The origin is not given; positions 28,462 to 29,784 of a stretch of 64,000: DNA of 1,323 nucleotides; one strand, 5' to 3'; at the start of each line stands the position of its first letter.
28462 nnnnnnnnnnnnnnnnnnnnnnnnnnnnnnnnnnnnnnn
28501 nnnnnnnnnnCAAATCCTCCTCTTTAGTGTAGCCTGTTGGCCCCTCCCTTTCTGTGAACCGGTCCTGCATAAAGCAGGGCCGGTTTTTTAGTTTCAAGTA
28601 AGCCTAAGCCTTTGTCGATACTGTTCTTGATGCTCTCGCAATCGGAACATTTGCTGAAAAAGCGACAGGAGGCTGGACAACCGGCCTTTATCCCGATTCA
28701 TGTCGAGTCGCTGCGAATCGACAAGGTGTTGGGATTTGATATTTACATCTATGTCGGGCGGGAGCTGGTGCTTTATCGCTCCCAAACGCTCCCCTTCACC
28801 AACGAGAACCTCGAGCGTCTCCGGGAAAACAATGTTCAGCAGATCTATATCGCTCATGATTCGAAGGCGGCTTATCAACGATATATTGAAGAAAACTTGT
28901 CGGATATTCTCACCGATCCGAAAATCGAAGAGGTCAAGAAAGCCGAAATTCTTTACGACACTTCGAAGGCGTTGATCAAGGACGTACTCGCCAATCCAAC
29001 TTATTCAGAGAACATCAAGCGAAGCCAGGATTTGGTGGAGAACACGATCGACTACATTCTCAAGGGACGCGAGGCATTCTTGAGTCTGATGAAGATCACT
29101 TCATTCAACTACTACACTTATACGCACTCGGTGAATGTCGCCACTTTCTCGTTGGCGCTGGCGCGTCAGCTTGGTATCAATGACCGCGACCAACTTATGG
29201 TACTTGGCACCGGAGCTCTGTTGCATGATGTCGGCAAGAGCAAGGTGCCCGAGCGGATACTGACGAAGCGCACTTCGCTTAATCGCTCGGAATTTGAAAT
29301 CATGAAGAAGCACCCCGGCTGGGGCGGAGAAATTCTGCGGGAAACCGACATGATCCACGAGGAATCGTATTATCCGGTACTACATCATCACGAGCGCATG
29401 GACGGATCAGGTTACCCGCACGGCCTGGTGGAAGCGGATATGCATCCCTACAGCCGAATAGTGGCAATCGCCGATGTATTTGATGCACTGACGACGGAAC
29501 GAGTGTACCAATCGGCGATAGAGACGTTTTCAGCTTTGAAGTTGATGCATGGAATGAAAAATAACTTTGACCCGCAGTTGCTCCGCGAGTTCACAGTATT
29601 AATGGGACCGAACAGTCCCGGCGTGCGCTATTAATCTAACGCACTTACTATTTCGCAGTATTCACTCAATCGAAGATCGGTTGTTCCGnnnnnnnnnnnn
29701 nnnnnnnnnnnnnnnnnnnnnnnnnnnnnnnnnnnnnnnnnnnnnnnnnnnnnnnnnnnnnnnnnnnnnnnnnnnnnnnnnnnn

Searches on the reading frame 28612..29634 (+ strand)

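Call 14: search_protein_families(library=pfam, proteins=[window:28612-29634:+], max_evalue=0.001)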
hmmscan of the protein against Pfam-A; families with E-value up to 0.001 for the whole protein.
window:28612-29634:+ (340 aa): 2 families
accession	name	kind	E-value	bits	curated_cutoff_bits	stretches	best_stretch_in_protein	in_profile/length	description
PF13487.12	HD_5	-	1.4e-30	106.7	27.2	1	172-323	17-170/170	HD domain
PF01966.28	HD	-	8.3e-19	68.4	22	1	169-292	1-115/116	HD domain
